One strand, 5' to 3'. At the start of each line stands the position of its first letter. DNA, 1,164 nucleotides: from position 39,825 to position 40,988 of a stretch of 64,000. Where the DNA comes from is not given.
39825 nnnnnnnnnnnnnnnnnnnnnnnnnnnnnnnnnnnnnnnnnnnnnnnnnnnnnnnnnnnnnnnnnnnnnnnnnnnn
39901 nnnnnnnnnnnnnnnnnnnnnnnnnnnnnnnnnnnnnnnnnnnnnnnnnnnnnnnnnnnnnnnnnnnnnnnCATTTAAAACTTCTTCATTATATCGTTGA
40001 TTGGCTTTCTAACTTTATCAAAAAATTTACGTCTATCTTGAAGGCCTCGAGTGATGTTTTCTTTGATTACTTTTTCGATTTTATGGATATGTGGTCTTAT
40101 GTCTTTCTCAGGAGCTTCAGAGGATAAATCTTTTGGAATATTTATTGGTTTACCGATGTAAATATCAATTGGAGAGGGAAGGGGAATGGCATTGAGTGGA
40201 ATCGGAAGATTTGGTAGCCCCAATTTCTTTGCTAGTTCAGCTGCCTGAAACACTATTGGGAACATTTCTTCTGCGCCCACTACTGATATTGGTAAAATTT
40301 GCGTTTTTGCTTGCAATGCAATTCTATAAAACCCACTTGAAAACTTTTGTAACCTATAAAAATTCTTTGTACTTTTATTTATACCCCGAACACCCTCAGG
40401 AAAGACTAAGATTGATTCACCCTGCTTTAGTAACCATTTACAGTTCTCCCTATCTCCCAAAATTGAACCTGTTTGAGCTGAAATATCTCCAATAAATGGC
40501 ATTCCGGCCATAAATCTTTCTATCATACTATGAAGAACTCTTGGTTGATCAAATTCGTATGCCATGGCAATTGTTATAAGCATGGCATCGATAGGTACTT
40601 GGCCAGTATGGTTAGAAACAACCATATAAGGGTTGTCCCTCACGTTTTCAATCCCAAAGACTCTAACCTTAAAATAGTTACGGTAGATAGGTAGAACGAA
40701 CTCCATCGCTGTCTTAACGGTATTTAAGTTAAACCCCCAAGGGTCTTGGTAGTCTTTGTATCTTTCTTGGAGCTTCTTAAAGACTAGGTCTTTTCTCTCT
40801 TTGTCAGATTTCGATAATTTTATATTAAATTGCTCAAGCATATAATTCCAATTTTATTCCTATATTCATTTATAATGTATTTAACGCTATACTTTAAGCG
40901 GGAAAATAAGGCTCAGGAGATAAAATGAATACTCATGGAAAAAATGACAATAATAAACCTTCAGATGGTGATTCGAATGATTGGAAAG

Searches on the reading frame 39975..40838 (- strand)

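Call 43: search_protein_families(library=pfam, proteins=[window:39975-40838:-], max_evalue=0.001)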
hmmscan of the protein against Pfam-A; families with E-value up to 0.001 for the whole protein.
window:39975-40838:- (287 aa): 2 families
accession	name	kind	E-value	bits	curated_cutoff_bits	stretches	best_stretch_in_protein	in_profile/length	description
PF01553.26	Acyltransferase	-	2.9e-18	66.4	23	1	57-186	1-131/132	Acyltransferase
PF03982.18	DAGAT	-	1.5e-05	24.5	22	0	48-195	41-196/297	Diacylglycerol acyltransferase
